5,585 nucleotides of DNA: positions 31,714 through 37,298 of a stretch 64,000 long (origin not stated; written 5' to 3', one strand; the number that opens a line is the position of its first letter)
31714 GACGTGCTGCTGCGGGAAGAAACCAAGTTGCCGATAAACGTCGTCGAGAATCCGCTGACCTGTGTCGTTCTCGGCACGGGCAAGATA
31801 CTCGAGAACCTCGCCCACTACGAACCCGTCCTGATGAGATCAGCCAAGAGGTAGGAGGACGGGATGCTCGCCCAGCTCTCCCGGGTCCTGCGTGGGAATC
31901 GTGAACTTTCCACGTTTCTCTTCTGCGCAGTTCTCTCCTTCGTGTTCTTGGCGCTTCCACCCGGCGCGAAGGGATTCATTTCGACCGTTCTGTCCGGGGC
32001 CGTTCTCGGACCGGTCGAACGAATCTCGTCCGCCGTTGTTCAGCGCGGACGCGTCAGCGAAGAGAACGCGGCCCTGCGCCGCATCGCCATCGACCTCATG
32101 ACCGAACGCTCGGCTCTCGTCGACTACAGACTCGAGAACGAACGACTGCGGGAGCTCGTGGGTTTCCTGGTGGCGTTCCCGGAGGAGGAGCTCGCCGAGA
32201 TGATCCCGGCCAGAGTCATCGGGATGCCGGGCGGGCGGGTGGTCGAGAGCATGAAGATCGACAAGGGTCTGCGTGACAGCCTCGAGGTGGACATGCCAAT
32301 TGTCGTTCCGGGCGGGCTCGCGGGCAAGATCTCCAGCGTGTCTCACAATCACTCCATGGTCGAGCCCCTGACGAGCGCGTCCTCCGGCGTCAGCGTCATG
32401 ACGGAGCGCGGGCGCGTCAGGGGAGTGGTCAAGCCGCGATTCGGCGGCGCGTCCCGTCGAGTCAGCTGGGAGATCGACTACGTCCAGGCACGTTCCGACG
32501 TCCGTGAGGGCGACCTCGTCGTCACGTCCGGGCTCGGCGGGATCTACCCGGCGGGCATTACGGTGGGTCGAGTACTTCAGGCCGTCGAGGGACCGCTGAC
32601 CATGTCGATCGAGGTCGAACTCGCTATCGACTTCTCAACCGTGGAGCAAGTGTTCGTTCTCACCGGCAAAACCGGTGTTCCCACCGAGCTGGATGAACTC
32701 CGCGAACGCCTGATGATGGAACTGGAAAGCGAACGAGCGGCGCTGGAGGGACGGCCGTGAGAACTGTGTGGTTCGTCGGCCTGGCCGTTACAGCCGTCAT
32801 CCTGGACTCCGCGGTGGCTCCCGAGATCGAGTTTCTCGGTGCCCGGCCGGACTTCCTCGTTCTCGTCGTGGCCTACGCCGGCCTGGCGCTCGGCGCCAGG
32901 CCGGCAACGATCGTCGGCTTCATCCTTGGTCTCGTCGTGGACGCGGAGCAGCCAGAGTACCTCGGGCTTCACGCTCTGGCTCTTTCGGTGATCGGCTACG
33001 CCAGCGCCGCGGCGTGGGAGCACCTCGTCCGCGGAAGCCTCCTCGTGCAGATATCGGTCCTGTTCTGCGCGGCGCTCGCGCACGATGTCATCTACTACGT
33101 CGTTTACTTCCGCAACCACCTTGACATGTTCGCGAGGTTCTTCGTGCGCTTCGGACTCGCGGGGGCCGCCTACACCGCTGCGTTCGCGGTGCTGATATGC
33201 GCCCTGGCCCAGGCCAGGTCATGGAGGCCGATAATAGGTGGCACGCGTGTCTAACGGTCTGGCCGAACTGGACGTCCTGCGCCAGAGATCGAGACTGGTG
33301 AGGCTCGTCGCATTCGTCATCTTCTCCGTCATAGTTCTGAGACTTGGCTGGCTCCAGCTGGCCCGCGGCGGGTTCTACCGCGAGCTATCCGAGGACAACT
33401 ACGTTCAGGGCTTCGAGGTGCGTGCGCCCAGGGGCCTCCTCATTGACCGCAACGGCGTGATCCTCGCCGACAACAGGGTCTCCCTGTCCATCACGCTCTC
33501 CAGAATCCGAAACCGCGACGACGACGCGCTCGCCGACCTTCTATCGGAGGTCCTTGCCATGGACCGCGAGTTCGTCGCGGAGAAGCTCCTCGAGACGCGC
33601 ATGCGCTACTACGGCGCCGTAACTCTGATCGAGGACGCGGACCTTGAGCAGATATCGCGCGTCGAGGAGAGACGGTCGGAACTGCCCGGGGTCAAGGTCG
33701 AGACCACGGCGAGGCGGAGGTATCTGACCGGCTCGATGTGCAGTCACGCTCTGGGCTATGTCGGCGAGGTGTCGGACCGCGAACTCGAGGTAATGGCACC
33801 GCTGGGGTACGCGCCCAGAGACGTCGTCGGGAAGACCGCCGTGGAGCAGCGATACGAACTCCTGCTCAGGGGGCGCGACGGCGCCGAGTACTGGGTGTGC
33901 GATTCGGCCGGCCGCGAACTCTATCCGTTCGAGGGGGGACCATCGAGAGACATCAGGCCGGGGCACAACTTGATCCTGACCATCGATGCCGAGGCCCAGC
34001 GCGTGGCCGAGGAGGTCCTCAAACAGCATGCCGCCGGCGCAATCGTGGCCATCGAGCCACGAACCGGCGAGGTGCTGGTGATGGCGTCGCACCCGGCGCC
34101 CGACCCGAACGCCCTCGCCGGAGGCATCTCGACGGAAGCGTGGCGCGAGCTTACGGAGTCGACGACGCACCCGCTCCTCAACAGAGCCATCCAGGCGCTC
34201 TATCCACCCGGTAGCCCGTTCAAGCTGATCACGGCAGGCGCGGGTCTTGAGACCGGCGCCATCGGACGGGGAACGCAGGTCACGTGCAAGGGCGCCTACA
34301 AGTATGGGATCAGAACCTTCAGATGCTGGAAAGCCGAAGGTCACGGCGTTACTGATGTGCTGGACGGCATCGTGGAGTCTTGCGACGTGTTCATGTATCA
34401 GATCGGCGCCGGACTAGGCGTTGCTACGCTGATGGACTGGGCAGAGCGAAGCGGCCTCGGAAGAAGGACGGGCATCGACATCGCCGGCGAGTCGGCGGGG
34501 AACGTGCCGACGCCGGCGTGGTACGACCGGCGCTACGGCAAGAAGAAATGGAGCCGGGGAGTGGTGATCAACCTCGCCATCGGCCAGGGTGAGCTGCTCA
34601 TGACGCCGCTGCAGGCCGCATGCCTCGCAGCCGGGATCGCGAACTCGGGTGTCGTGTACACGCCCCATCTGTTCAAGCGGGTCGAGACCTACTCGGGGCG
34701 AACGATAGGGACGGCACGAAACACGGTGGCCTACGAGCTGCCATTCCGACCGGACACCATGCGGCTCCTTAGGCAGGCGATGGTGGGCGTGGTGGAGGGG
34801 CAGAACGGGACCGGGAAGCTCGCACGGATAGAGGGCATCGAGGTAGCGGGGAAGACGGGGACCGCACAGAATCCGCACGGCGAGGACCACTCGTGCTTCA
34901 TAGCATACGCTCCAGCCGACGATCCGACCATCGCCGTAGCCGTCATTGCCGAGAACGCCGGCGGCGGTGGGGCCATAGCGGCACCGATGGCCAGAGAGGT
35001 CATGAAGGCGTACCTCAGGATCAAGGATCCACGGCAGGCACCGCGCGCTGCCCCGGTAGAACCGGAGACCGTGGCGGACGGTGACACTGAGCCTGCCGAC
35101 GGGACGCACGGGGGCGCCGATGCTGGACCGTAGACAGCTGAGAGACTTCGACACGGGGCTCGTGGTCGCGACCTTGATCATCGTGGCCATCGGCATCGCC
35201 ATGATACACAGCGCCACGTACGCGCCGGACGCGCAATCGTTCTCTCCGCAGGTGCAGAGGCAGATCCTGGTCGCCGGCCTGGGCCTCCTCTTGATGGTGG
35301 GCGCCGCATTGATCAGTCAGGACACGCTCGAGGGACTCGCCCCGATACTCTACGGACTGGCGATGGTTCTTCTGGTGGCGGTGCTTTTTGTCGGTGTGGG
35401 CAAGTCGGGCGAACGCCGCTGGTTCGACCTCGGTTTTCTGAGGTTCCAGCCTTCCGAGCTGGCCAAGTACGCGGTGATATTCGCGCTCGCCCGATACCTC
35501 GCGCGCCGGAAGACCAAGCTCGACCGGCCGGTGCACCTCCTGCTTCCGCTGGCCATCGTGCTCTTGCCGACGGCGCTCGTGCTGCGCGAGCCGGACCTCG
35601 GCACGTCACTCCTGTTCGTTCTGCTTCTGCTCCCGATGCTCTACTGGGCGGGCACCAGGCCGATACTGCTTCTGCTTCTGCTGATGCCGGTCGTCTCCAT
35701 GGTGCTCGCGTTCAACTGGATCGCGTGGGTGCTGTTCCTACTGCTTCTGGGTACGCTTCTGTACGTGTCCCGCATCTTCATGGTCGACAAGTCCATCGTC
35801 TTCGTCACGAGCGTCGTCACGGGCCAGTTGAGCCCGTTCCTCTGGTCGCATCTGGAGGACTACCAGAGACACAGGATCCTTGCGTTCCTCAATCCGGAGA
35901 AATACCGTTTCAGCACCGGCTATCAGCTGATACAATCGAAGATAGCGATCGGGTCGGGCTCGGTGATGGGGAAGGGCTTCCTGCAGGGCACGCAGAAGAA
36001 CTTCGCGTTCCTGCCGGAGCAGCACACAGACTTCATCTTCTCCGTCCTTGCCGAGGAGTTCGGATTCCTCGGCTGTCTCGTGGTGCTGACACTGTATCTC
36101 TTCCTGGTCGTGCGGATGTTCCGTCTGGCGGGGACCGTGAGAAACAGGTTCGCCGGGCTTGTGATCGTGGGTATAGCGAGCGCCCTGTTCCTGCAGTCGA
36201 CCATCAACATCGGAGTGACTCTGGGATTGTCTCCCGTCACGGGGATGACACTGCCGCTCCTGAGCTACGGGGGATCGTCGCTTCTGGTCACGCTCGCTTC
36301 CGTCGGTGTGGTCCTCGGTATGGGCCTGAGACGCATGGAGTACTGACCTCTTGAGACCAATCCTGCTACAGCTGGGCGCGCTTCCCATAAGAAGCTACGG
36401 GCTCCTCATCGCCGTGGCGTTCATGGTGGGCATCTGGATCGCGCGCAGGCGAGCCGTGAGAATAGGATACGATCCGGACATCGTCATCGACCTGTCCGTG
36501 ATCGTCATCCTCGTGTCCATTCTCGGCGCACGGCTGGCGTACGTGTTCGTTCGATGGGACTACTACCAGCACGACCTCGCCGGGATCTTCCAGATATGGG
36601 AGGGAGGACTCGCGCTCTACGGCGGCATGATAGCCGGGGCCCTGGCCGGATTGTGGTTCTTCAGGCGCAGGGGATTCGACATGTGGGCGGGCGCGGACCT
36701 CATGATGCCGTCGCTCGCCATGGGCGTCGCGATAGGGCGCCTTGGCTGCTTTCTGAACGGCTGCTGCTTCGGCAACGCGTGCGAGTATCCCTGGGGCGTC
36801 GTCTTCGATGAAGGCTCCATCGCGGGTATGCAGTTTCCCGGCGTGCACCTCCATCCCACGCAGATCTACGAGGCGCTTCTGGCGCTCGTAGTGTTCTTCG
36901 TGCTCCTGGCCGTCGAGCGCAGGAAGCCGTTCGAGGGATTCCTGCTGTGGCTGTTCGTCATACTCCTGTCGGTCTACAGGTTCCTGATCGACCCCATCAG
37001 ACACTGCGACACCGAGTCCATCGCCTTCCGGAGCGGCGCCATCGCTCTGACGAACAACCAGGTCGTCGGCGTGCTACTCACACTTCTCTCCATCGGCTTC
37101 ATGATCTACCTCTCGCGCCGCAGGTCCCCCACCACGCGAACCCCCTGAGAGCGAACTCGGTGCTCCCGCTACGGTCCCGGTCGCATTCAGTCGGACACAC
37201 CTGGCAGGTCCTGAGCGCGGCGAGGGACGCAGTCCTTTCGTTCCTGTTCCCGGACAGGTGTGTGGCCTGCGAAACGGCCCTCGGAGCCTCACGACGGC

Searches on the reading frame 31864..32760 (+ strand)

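Call 38: search_protein_families(library=pfam, proteins=[window:31864-32760:+], max_evalue=0.0001)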
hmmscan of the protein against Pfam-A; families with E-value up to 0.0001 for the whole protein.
window:31864-32760:+ (298 aa): 1 family
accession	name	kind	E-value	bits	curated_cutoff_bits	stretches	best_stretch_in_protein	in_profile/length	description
PF04085.20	MreC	-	1.4e-33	116.2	28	1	118-266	1-146/147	Rod shape-determining protein MreC, barrel core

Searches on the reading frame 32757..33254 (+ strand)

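Call 38: search_protein_families(library=pfam, proteins=[window:32757-33254:+], max_evalue=0.0001)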
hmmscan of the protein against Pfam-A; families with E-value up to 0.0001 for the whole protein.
window:32757-33254:+ (165 aa): 1 family
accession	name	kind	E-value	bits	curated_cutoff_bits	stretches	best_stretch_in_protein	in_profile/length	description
PF04093.17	MreD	-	5.1e-12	46.6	24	1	4-131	6-134/158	rod shape-determining protein MreD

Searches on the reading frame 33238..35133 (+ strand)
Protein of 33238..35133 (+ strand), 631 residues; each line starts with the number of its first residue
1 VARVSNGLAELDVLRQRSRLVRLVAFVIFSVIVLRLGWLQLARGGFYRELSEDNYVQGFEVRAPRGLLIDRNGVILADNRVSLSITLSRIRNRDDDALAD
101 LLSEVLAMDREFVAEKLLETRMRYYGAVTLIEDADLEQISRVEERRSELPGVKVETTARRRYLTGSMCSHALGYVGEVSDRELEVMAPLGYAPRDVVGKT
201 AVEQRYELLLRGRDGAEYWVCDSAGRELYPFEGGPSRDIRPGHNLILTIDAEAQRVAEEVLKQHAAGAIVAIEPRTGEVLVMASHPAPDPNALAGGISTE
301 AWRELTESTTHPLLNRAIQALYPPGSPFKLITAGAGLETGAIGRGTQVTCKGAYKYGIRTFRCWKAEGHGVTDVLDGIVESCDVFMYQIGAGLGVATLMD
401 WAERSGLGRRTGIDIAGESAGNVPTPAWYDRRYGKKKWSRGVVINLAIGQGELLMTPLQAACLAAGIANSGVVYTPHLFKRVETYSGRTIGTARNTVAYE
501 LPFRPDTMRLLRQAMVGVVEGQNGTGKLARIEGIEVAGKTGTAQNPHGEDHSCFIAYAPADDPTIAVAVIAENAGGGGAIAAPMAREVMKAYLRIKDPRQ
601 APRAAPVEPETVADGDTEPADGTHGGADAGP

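Call 38: search_protein_families(library=pfam, proteins=[window:33238-35133:+], max_evalue=0.0001)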
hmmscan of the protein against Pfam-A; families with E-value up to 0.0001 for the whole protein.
window:33238-35133:+ (631 aa): 2 families
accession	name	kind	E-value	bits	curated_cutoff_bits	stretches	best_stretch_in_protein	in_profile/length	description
PF00905.27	Transpeptidase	-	4.3e-67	226.8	22.1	1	267-590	1-299/299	Penicillin binding protein transpeptidase domain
PF03717.20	PBP_dimer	-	1e-37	130.8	24.4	1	62-227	3-175/180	Penicillin-binding Protein dimerisation domain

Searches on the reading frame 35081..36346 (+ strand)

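Call 38: search_protein_families(library=pfam, proteins=[window:35081-36346:+], max_evalue=0.0001)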
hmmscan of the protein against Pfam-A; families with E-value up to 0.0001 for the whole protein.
window:35081-36346:+ (421 aa): 1 family
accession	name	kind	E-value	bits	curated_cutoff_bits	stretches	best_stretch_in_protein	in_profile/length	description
PF01098.24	FTSW_RODA_SPOVE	-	1.1e-93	314.6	26.4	2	200-412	141-348/356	Cell cycle protein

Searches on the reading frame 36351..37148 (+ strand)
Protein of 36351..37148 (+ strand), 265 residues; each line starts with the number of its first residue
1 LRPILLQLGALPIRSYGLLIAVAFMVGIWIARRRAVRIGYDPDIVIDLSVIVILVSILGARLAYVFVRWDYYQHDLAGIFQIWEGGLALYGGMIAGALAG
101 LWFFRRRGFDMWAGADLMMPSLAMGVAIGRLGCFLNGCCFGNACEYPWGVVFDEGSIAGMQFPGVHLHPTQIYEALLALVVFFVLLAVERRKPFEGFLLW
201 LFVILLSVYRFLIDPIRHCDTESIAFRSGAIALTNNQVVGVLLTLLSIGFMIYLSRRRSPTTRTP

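Call 38: search_protein_families(library=pfam, proteins=[window:36351-37148:+], max_evalue=0.0001)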
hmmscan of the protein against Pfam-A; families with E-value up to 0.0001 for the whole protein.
window:36351-37148:+ (265 aa): 1 family
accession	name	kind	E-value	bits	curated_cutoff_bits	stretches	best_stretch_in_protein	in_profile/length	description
PF01790.23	LGT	-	3.8e-63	213.5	24.9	1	3-253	1-240/240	Prolipoprotein diacylglyceryl transferase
